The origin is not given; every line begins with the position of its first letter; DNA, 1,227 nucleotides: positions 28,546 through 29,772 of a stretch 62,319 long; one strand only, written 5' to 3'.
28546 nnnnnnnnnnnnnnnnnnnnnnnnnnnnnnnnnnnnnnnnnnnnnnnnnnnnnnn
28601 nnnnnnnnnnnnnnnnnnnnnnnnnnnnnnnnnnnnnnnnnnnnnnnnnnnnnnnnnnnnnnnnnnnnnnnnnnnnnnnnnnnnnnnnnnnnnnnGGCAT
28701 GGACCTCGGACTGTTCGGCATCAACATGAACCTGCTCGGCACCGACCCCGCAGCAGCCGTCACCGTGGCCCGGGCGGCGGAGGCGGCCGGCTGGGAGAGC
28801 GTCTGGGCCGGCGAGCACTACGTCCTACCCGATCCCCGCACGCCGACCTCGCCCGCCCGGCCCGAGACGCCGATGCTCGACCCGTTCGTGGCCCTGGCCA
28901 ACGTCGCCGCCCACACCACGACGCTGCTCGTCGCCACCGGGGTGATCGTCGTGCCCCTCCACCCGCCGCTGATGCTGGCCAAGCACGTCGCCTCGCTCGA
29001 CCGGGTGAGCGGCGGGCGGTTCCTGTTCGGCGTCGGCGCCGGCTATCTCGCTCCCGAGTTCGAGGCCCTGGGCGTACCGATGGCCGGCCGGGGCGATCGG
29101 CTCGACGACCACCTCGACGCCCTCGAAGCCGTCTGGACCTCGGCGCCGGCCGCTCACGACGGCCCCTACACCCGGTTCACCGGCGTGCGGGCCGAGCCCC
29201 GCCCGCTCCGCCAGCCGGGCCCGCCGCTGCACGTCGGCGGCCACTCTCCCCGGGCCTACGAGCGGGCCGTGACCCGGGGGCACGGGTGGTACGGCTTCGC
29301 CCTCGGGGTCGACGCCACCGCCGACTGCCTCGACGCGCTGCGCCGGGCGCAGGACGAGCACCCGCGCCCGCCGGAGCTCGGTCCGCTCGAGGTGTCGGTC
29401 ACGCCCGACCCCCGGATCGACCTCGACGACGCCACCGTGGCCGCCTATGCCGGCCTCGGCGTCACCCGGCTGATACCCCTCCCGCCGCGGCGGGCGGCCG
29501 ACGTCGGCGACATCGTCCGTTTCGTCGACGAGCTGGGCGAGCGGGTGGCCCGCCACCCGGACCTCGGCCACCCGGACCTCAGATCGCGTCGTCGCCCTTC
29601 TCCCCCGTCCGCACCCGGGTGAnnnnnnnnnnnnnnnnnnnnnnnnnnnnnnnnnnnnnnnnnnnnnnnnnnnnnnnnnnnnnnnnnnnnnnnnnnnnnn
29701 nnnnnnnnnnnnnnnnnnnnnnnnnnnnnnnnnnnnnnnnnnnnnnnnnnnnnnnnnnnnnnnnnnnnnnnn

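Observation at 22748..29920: Rewired amtB-glnK-glnD locus: amtB is followed by the antiporter-GlnD fusion and glnK is displaced upstream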

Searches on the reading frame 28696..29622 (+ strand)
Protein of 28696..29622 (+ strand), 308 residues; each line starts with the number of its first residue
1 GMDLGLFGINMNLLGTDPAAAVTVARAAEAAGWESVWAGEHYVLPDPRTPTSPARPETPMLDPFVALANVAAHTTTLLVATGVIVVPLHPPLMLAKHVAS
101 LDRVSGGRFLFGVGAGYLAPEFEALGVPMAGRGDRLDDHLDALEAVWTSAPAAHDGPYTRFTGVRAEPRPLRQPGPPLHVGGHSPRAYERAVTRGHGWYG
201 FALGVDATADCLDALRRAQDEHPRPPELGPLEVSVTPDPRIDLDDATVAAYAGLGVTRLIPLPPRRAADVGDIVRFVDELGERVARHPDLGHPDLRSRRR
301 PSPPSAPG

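Call 15: search_protein_families(library=ncbifam, proteins=[window:28696-29622:+], max_evalue=0.01)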
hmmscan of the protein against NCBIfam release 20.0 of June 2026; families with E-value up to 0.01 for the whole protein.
window:28696-29622:+ (308 aa): 30 families (the best 25 are shown)
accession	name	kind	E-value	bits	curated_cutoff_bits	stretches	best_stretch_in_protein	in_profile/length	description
TIGR03619.1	F420_Rv2161c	subfamily_domain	5.8e-69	232.4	166.9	1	23-260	2-244/247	TIGR03619 family F420-dependent LLM class oxidoreductase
TIGR03560.1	F420_Rv1855c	subfamily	1.7e-31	109.8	231.4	1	21-225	15-218/227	TIGR03560 family F420-dependent LLM class oxidoreductase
TIGR03571.1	lucif_BA3436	subfamily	4e-30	105.1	303.9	1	20-240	32-246/304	TIGR03571 family LLM class oxidoreductase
TIGR03621.1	F420_MSMEG_2516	subfamily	1.4e-22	80.2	213.15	1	7-186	3-161/295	TIGR03621 family F420-dependent LLM class oxidoreductase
TIGR03854.1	F420_MSMEG_3544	hypoth_equivalog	1.3e-17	64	295.6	1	58-219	38-198/290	TIGR03854 family LLM class F420-dependent oxidoreductase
TIGR04027.1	LLM_KPN_01858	hypoth_equivalog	2.9e-17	62.6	412.9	1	26-155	27-146/326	putative FMN-dependent luciferase-like monooxygenase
TIGR03857.1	F420_MSMEG_2249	hypoth_equivalog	1.5e-15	57.3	218.4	1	15-227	10-204/329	TIGR03857 family LLM class F420-dependent oxidoreductase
TIGR04021.1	LLM_DMSO2_sfnG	equivalog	3.4e-15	56.3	382.95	1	65-199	65-200/350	dimethylsulfone monooxygenase SfnG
NF002619.0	PRK02271.1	equivalog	3.6e-15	56.1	276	1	21-197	16-173/329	5,10-methylenetetrahydromethanopterin reductase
TIGR04024.1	F420_NP1902A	hypoth_equivalog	1.9e-14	53.2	345.4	1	56-220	35-198/330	TIGR04024 family LLM class F420-dependent oxidoreductase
TIGR04020.1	seco_metab_LLM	subfamily_domain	1.4e-13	50.7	244.45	1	61-197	51-187/341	MupA/Atu3671 family FMN-dependent luciferase-like monooxygenase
TIGR04465.1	ArgArg_F420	equivalog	3.9e-12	45.9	470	1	21-206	62-240/364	F420-dependent hydroxymycolic acid dehydrogenase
TIGR03565.1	alk_sulf_monoox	equivalog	1.5e-11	43.9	518.2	1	62-222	54-215/346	FMNH2-dependent alkanesulfonate monooxygenase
NF052254.1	luciferase_Alph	exception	2.6e-11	43.3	600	1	61-180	53-171/354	luciferase subunit alpha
TIGR03564.1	F420_MSMEG_4879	subfamily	5.5e-11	42.6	234.25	1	58-186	21-148/265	TIGR03564 family F420-dependent LLM class oxidoreductase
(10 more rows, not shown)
